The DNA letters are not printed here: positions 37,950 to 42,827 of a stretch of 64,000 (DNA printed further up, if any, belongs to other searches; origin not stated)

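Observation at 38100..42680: Four-domain ElbD-like enzyme (acyl reductase - AMP ligase - ACP - AGPAT), the myxobacterial ether-lipid synthase architecture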

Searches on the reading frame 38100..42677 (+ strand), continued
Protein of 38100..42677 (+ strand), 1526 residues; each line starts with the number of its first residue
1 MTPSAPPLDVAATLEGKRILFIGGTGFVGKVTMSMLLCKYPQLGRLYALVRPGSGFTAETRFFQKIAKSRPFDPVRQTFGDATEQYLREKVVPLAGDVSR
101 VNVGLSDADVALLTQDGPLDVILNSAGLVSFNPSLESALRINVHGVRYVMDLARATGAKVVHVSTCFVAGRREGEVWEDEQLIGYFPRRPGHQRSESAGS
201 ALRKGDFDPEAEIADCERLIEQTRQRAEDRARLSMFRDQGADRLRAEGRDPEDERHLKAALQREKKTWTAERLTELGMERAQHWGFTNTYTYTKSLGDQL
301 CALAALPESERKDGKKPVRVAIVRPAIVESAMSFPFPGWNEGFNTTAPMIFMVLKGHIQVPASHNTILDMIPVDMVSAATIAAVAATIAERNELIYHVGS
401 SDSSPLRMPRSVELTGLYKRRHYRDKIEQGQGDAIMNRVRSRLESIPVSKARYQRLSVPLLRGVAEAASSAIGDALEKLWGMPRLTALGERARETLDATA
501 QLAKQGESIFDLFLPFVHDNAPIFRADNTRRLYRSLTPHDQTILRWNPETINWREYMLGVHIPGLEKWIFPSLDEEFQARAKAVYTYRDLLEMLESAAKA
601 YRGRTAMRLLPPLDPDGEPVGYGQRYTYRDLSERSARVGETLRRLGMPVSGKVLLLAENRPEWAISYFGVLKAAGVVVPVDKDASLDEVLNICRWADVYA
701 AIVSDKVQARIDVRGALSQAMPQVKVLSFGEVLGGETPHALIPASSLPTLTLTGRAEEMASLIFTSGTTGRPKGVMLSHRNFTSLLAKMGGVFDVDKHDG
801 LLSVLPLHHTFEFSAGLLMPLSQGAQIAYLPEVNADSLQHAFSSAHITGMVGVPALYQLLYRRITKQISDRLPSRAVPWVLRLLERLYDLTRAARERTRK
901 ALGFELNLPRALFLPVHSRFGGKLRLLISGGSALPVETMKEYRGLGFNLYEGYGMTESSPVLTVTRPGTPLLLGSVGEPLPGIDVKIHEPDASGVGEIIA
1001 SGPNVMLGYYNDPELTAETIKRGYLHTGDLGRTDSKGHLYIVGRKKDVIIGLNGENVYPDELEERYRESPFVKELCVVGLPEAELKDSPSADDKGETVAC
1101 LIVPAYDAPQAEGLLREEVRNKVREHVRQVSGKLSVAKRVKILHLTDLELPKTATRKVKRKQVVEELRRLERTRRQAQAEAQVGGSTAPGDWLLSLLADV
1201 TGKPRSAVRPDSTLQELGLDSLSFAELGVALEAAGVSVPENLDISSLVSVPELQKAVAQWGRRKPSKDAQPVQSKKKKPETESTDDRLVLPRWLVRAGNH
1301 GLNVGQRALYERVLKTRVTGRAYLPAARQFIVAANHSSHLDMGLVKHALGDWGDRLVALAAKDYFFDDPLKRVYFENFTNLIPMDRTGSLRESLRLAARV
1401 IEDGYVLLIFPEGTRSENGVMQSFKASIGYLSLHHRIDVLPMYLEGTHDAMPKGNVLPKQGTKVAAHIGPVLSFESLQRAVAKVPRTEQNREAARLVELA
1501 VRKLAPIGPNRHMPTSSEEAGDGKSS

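Call 12: find_related_loci(query=window:38100-42677:+, collection=genome_contigs, flank=10000)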
Query window:38100-42677:+ (1526 aa) in genome_contigs; peptide patterns used: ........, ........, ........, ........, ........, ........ (x = any residue, [..] = any of these).
421 stretches matched a pattern; 329 encode a relative of the query (tblastn E <= 1e-3); the best 80 are kept; 80 distinct loci.
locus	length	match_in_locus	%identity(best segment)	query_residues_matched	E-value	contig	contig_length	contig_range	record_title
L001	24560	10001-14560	92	1-1518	0e+0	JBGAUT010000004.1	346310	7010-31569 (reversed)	MAG: Polyangia bacterium isolate MAG_MBR_AS.52 MBRAS-52_NODE_4_length_346310_cov_7.144530, whole genome shotgun sequence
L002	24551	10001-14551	90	1-1515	0e+0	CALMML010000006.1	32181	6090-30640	MAG TPA_asm: uncultured Myxococcales bacterium isolate SRR5676451_bin.61_CONCOCT_v1.1_MAG genome assembly, contig: ERZ72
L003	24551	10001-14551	90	1-1518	0e+0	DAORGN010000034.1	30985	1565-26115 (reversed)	MAG TPA_asm: Pseudomonadota bacterium isolate AMR_MDS_0801 NODE_547_length_30985_cov_6.131102, whole genome shotgun sequ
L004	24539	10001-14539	85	1-1514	0e+0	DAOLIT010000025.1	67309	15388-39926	MAG TPA_asm: Pseudomonadota bacterium isolate AMR_MDS_0291 NODE_42_length_67309_cov_15.696524, whole genome shotgun sequ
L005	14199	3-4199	88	119-1518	0e+0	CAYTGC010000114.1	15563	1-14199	MAG TPA_asm: uncultured Myxococcales bacterium isolate SRP189682_co2_104 genome assembly, contig: NODE_6206_length_15563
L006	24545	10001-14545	90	1-1515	0e+0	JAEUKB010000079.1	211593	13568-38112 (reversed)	MAG: Myxococcales bacterium isolate new MAG-84 k141_3005073, whole genome shotgun sequence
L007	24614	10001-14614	76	1-1524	0e+0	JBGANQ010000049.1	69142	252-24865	MAG: Polyangia bacterium isolate MAG_MBR_H10.6 MBRH10-6_opera_contig_1644, whole genome shotgun sequence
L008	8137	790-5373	71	6-1514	0e+0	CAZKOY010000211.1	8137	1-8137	MAG TPA_asm: uncultured Myxococcales bacterium isolate SRP189682_co2_316 genome assembly, contig: NODE_17738_length_8137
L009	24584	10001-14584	70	6-1514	0e+0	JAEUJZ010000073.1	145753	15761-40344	MAG: Myxococcales bacterium isolate new MAG-82 k141_200608, whole genome shotgun sequence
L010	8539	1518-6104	70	4-1514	0e+0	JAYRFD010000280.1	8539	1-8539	MAG: Polyangia bacterium isolate SH_SHASGE3bin.23 k141_374495, whole genome shotgun sequence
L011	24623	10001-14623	70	4-1521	0e+0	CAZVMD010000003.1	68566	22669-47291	MAG TPA_asm: uncultured Myxococcales bacterium isolate SRP189682_co2_147 genome assembly, contig: NODE_284_length_68566_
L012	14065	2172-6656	64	8-1525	0e+0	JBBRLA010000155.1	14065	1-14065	MAG: Polyangia bacterium isolate La1_concoct.199 LA1C_C.199_k141_140318L_14065_cov_15.9763, whole genome shotgun sequenc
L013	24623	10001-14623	69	8-1525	0e+0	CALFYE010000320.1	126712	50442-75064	MAG TPA_asm: uncultured Myxococcales bacterium isolate SRR6231182_bin.43_CONCOCT_v1.1_MAG genome assembly, contig: ERZ65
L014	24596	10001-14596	78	7-1522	0e+0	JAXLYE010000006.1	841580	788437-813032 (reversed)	MAG: Polyangia bacterium isolate STL-MYX5 C1.81.fa-6, whole genome shotgun sequence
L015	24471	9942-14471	56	5-1518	0e+0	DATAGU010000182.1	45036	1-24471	MAG TPA_asm: Polyangia bacterium isolate SMAG_U6837 k141_1671696, whole genome shotgun sequence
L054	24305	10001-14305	46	6-1504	0e+0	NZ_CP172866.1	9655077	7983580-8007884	Corallococcus coralloides strain KYC2213 chromosome, complete genome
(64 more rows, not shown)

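Call 15: search_protein_families(library=pfam, proteins=[L054:6444-7553:+, L054:7529-8323:+, L054:8361-9968:+, L054:9968-14395:+, L054:14395-15420:+], max_evalue=0.001)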
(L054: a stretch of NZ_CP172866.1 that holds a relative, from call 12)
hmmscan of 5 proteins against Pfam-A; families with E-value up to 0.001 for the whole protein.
L054:6444-7553:+ (370 aa): 11 families
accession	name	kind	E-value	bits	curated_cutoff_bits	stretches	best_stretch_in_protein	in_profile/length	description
PF01370.27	Epimerase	-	1.5e-29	103.5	20.9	1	43-262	1-231/240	NAD dependent epimerase/dehydratase family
PF16363.11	GDP_Man_Dehyd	-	5.4e-17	62.7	27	1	44-202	1-173/332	GDP-mannose 4,6 dehydratase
PF01073.25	3Beta_HSD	-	1.2e-16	61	22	1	44-268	1-248/280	3-beta hydroxysteroid dehydrogenase/isomerase family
PF13460.12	NAD_binding_10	-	3.2e-13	50.4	27.2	1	47-212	1-148/184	NAD(P)H-binding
PF07993.18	NAD_binding_4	-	9.6e-13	48.3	20.1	1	45-213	1-210/258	Male sterility protein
PF05368.20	NmrA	-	8e-10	39.2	27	1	44-118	6-79/298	NmrA-like family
PF04321.23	RmlD_sub_bind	-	1.9e-09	37.5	27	1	41-217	1-158/287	RmlD substrate binding domain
PF00106.31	adh_short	-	2.3e-06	27.7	26.6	1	43-161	3-140/195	short chain dehydrogenase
PF02719.21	Polysacc_synt_2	-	6.1e-05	22.8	20.2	1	44-141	2-114/293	Polysaccharide biosynthesis protein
PF08659.16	KR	-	0.00034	21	22.6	1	44-123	4-90/180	KR domain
PF13561.12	adh_short_C2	-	0.00049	20.2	27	0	53-161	9-134/236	Enoyl-(Acyl carrier protein) reductase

L054:7529-8323:+ (265 aa): 3 families
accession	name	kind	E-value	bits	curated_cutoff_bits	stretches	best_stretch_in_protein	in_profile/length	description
PF12710.13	HAD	-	1.4e-35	123.9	27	1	50-235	1-188/189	haloacid dehalogenase-like hydrolase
PF00702.32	Hydrolase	-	5.1e-12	47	26.4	1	48-239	2-191/191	haloacid dehalogenase-like hydrolase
PF08282.18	Hydrolase_3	-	1.1e-07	32.3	20.9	0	200-244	184-228/255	haloacid dehalogenase-like hydrolase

L054:8361-9968:+ (536 aa): 1 family
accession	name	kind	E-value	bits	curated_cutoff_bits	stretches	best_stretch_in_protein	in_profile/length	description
PF09861.14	Lar_N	-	7.2e-35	120.5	23.3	1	47-233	18-199/204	Lactate racemase N-terminal domain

L054:9968-14395:+ (1476 aa): 7 families
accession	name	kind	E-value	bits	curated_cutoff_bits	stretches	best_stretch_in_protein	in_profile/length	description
PF00501.34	AMP-binding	-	7.2e-81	272.4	29.9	1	574-965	1-384/384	AMP-binding enzyme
PF07993.18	NAD_binding_4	-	1.6e-43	149.1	20.1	1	29-364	3-257/258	Male sterility protein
PF01553.26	Acyltransferase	-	1.8e-23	83.2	23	1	1259-1387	2-131/132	Acyltransferase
PF00550.31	PP-binding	-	4.9e-09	36.7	20.8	1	1137-1200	2-64/67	Phosphopantetheine attachment site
PF13193.12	AMP-binding_C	-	2.1e-07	32.2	24.5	1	1016-1098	1-76/76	AMP-binding enzyme C-terminal domain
PF03015.24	Sterile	-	2.1e-05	25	35.4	1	490-551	32-91/93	Male sterility protein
PF01370.27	Epimerase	-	8.9e-05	22.4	20.9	0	27-180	3-124/240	NAD dependent epimerase/dehydratase family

L054:14395-15420:+ (342 aa): 8 families
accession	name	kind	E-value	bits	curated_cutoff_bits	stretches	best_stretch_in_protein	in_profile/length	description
PF01370.27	Epimerase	-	3.7e-35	121.9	20.9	1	4-219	2-228/240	NAD dependent epimerase/dehydratase family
PF01073.25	3Beta_HSD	-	1.4e-19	70.7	22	1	4-182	1-193/280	3-beta hydroxysteroid dehydrogenase/isomerase family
PF13460.12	NAD_binding_10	-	6.7e-18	65.6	27.2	1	7-119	1-106/184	NAD(P)H-binding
PF16363.11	GDP_Man_Dehyd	-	1.1e-17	65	27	1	4-306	1-322/332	GDP-mannose 4,6 dehydratase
PF07993.18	NAD_binding_4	-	1.7e-13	50.8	20.1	2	54-172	80-209/258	Male sterility protein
PF05368.20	NmrA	-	6.6e-11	42.8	27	1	2-110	4-106/298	NmrA-like family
PF04321.23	RmlD_sub_bind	-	0.0002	21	27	1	1-71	1-60/287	RmlD substrate binding domain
PF02719.21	Polysacc_synt_2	-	0.00049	19.8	20.2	0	4-112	2-129/293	Polysaccharide biosynthesis protein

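Call 22: search_solved_structures(query=window:38100-42677:+, max_evalue=0.00001)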
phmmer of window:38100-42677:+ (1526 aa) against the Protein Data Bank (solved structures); distinct sequences matched with E-value up to 0.00001: 203 (the best 60 are shown).
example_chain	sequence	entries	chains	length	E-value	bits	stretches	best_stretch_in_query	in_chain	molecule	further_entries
4fuq_A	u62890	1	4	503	6e-44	153.3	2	921-1098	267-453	Malonyl CoA synthetase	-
4fut_A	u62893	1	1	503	6.5e-44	153.2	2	922-1098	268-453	Malonyl CoA synthetase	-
4gxq_A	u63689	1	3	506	1.4e-43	152.1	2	921-1088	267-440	Malonyl CoA synthetase, Benzoate-CoA ligase Chimeric protein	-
4gxr_A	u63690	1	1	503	3e-43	151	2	921-1087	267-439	Malonyl CoA synthetase, Benzoate-CoA ligase Chimeric protein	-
7eoz_A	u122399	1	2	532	5.4e-41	143.5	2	8-184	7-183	Fatty acyl-CoA reductase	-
8wev_A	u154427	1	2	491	5.1e-40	140.3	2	923-1083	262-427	Feruloyl-CoA Synthetase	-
8weu_A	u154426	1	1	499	5.6e-40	140.1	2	923-1083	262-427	Fatty-acyl-CoA synthase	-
6mfy_A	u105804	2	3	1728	8.8e-36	126.2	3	587-821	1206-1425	Linear gramicidin synthase subunit A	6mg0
6mfz_A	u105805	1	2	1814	1.1e-35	125.9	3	587-853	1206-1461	Linear gramicidin synthase subunit A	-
9be3_A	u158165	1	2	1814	1.1e-35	125.9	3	587-853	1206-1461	Linear gramicidin synthase subunit A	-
9be4_A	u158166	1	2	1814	1.1e-35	125.9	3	587-853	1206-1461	Linear gramicidin synthase subunit A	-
9meh_A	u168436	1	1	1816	1.1e-35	125.9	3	587-853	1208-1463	Linear gramicidin synthase subunit A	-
3r44_A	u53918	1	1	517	1.6e-34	122.1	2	924-1084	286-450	fatty acyl CoA synthetase FADD13 (FATTY-ACYL-CoA SYNTHETASE)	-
5wm2_A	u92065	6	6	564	1e-31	112.8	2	923-1087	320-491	Salicylate-AMP ligase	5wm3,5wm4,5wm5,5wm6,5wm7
3a9u_A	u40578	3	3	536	1.1e-31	112.7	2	923-1090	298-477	4-coumarate--CoA ligase | 4-coumarate:CoA ligase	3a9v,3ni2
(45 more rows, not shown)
